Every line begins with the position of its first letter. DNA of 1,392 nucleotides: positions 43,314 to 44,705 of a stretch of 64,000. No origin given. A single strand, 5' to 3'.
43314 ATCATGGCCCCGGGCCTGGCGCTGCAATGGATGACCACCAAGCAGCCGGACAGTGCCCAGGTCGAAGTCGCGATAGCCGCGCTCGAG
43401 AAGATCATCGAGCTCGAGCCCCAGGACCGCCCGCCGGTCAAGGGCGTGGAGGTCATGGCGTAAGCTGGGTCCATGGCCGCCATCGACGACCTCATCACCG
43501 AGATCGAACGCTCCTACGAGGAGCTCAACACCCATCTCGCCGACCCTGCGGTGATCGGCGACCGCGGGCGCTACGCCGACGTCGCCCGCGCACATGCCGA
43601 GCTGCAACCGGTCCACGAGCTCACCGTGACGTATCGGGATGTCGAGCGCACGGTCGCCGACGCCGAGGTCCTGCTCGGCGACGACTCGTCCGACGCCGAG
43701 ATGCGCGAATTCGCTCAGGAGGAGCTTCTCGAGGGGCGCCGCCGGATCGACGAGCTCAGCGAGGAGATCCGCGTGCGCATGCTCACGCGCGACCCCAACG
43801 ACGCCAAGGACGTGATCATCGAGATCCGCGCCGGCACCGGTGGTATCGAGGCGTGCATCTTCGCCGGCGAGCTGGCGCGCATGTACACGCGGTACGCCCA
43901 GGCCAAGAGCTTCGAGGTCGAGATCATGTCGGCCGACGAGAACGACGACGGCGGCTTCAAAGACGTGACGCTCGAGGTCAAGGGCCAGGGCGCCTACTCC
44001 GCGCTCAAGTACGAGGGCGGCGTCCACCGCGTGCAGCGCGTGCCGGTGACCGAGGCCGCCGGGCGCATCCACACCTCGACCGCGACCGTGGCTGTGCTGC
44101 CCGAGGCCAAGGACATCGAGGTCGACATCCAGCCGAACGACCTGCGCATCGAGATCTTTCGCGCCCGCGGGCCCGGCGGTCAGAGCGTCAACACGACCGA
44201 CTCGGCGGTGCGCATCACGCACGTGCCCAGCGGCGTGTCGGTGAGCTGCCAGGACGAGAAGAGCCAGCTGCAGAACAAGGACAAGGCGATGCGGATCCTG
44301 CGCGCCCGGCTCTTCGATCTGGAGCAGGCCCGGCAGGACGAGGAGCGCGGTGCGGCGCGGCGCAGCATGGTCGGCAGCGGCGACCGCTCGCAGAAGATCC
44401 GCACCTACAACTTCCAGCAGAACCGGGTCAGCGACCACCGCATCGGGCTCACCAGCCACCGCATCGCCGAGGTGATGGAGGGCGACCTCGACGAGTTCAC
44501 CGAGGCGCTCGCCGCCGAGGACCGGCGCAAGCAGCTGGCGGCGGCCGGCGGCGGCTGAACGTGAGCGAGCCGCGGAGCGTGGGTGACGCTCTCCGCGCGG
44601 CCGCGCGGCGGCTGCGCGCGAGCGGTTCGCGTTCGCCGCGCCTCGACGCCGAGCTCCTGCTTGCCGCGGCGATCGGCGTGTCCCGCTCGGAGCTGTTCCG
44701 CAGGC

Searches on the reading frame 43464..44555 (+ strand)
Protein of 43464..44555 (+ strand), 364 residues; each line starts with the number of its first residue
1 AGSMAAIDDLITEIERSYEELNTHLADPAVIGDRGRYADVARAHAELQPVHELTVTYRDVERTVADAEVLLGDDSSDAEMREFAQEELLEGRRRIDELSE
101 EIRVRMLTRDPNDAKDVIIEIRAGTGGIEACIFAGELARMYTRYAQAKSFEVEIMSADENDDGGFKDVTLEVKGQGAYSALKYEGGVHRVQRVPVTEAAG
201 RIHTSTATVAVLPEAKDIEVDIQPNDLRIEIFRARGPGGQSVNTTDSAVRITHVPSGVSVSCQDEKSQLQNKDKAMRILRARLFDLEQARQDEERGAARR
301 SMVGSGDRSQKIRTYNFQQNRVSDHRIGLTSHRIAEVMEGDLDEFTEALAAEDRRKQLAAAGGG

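Call 55: search_protein_families(library=pfam, proteins=[window:43464-44555:+], max_evalue=0.0001)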
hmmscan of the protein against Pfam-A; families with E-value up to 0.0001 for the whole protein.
window:43464-44555:+ (364 aa): 2 families
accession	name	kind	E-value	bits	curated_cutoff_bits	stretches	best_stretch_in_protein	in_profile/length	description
PF03462.23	PCRF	-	2.7e-66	223.5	24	1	15-209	2-194/194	PCRF domain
PF00472.26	RF-1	-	5e-42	143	35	1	217-326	2-116/116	RF-1 domain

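Call 56: search_protein_families(library=ncbifam, proteins=[window:43464-44555:+], max_evalue=0.0001)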
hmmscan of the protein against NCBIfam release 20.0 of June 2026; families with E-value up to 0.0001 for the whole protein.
window:43464-44555:+ (364 aa): 5 families
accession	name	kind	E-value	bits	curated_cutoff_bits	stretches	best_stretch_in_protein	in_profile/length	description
NF001859.2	PRK00591.1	equivalog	1.1e-145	485.1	400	1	12-358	2-347/347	peptide chain release factor 1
TIGR00019.1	prfA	equivalog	3e-145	483.7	423.25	1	11-359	10-356/361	peptide chain release factor 1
TIGR00020.2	prfB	exception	9.9e-89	297.8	370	1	12-348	18-350/353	peptide chain release factor 2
TIGR03072.1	release_prfH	equivalog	1.4e-29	103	166.65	1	119-316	3-196/200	peptide chain release factor H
NF006718.0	PRK09256.1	equivalog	5e-09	36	100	1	219-252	9-42/140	alternative ribosome rescue aminoacyl-tRNA hydrolase ArfB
